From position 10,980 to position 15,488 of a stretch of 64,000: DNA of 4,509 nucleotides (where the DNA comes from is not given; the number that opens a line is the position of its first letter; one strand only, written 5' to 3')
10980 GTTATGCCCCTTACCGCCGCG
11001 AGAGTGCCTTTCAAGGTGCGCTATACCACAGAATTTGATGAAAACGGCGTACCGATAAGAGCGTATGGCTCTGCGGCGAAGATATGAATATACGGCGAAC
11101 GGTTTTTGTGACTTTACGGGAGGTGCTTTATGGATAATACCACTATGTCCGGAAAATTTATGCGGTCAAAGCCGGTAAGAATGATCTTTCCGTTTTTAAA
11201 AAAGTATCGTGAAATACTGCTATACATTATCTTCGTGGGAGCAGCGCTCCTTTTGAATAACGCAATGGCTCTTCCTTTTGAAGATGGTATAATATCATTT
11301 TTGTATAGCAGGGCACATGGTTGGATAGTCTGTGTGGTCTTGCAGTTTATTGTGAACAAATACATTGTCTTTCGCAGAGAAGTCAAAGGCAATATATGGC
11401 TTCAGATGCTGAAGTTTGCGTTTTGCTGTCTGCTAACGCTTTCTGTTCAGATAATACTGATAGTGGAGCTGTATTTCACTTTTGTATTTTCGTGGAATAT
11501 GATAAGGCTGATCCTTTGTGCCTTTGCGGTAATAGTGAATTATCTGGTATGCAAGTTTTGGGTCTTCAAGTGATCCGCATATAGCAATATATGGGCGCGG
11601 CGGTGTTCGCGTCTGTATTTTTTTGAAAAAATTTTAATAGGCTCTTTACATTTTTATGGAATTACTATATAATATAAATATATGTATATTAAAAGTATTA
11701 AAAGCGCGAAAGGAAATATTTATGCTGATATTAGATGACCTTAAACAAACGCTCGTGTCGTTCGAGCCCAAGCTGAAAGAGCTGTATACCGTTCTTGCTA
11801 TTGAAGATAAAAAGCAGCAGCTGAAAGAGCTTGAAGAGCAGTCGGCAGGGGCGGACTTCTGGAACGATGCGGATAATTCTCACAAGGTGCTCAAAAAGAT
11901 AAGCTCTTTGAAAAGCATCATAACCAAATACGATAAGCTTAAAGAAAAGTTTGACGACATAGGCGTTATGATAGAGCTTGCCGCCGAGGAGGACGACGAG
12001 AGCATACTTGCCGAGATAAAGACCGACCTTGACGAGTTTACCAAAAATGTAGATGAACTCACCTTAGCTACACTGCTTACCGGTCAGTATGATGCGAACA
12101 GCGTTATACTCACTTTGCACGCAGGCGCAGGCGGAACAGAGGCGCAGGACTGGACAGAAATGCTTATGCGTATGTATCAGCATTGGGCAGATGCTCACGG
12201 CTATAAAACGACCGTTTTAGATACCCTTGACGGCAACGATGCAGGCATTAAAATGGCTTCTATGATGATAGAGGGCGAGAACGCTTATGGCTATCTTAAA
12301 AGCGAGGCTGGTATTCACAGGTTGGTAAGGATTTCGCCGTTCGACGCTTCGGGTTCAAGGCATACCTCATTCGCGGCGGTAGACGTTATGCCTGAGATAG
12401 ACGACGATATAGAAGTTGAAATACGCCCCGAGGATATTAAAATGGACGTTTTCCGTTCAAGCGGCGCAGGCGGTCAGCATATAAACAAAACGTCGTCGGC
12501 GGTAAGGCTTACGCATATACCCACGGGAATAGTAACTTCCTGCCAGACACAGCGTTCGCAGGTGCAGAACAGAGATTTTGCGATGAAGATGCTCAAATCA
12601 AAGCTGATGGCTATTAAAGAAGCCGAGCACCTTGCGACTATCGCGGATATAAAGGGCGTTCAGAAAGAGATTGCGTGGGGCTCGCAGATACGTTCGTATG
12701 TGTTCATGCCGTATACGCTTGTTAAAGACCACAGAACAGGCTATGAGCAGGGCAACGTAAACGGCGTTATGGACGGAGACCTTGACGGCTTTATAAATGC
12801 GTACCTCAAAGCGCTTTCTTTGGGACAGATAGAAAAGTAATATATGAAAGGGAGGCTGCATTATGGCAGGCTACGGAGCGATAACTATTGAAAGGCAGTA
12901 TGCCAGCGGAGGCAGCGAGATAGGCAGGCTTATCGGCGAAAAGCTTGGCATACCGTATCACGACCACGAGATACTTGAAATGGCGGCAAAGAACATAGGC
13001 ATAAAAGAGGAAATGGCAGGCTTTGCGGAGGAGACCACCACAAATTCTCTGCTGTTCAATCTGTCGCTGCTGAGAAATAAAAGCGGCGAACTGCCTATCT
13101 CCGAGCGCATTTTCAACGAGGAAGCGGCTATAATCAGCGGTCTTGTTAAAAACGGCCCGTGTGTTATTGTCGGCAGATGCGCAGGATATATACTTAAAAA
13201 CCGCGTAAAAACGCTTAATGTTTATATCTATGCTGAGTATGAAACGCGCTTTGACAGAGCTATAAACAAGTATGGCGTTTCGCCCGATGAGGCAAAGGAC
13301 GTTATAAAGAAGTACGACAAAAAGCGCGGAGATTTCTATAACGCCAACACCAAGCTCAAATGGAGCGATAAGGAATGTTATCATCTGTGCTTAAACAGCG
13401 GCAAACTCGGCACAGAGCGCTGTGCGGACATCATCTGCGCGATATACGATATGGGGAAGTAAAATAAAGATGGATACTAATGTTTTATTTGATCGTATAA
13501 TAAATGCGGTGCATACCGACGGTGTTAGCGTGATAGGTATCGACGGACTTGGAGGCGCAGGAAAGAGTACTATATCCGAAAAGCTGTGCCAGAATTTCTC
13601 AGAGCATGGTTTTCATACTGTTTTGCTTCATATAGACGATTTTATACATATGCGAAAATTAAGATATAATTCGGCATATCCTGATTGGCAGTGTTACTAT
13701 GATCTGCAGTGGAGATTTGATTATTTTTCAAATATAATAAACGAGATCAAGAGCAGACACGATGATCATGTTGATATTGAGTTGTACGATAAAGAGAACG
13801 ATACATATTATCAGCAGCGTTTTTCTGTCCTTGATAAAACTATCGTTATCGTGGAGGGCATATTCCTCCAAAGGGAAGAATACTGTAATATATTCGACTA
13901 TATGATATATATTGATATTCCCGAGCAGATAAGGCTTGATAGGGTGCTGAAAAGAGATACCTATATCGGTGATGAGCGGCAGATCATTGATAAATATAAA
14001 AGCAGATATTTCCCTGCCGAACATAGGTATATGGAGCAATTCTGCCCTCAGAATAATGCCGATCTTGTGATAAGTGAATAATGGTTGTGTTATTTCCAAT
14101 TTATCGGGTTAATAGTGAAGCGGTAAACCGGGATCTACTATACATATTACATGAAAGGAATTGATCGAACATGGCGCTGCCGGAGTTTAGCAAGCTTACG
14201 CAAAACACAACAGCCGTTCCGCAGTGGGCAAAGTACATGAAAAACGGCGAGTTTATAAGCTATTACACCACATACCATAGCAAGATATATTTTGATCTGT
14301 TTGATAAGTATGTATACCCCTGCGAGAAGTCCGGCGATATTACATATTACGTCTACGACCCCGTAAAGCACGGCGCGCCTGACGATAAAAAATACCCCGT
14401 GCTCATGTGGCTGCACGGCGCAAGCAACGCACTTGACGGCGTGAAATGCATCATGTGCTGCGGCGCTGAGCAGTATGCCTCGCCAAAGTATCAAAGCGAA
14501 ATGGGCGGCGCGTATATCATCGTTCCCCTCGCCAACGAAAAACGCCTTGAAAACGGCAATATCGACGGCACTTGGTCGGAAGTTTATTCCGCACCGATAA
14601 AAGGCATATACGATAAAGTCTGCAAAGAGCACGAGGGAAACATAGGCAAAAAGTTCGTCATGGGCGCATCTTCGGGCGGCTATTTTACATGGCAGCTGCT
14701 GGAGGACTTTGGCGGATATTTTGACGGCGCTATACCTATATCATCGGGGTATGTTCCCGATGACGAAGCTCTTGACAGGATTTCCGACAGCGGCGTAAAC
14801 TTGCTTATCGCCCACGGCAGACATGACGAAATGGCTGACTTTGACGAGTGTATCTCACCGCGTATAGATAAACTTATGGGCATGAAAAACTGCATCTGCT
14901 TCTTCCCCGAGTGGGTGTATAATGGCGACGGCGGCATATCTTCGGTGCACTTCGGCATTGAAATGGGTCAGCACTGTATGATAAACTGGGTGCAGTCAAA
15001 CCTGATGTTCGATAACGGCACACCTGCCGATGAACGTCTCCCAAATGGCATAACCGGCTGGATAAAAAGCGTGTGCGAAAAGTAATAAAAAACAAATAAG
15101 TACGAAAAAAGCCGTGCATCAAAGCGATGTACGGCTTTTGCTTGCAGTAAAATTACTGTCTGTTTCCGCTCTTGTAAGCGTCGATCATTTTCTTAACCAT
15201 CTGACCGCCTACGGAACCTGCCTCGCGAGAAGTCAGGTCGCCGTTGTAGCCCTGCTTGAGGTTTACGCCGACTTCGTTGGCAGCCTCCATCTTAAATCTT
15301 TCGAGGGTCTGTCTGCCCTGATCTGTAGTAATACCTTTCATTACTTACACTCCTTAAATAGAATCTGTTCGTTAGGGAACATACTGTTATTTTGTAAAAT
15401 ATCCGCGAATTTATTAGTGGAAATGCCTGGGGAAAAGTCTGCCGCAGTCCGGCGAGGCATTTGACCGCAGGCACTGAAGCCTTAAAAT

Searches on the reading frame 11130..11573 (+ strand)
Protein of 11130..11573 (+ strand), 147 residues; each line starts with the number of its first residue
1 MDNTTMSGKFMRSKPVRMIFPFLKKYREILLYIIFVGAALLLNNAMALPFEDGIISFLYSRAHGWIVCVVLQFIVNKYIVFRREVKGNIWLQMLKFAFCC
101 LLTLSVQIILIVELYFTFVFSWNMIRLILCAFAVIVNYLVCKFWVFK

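Call 8: search_protein_families(library=pfam, proteins=[window:11130-11573:+], max_evalue=0.001)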
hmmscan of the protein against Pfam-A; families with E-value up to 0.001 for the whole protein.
window:11130-11573:+ (147 aa): 1 family
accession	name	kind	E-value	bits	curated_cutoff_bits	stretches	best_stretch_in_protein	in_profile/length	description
PF04138.20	GtrA_DPMS_TM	-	5.9e-12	46.3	26.1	1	34-146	4-117/117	GtrA/DPMS, transmembrane domain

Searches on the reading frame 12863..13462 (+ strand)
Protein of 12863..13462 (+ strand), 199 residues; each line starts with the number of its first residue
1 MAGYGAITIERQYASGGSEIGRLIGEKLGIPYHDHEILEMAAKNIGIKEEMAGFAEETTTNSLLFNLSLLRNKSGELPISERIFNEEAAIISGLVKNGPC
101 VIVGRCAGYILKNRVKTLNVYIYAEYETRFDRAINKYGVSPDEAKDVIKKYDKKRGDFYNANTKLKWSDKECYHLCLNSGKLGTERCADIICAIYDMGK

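Call 8: search_protein_families(library=pfam, proteins=[window:12863-13462:+], max_evalue=0.001)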
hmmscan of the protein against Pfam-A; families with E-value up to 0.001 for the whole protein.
window:12863-13462:+ (199 aa): 1 family
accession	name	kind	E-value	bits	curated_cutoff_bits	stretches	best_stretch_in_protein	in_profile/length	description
PF13189.12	Cytidylate_kin2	-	1.6e-45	155.9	28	1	7-180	2-175/176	Cytidylate kinase-like family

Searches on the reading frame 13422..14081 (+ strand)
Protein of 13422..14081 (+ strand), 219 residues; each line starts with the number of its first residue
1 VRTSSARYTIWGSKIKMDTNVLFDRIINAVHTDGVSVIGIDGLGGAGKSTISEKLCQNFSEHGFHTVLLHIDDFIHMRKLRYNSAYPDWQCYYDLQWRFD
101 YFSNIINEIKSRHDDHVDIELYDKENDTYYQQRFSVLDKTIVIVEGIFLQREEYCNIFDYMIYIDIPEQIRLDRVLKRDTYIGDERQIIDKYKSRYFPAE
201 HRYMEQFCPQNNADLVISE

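Call 8: search_protein_families(library=pfam, proteins=[window:13422-14081:+], max_evalue=0.001)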
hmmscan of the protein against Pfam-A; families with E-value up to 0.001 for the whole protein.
window:13422-14081:+ (219 aa): 5 families
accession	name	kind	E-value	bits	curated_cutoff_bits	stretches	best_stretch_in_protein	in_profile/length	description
PF00485.24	PRK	-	3.8e-10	40.4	22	1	37-217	1-187/196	Phosphoribulokinase / Uridine kinase family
PF13238.12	AAA_18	-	1.8e-07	32.1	29.4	1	38-180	1-113/128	AAA domain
PF02223.23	Thymidylate_kin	-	2.3e-05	24.6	27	0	40-69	1-30/185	Thymidylate kinase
PF03308.22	MeaB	-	0.00019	21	23.1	1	31-72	29-70/273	Methylmalonyl Co-A mutase-associated GTPase MeaB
PF00931.28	NB-ARC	-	0.00072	19.3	23.5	0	23-61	5-44/248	NB-ARC domain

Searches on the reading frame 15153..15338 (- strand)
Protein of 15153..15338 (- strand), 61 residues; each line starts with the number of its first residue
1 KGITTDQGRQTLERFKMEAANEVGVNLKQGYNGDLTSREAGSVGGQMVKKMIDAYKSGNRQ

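Call 67: search_protein_families(library=pfam, proteins=[window:15153-15338:-], max_evalue=0.001)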
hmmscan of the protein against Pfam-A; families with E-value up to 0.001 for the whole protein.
window:15153-15338:- (61 aa): 1 family
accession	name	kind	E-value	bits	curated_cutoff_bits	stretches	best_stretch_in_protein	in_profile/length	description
PF00269.25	SASP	-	2.6e-25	88.6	22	1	6-57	6-57/59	Small, acid-soluble spore proteins, alpha/beta type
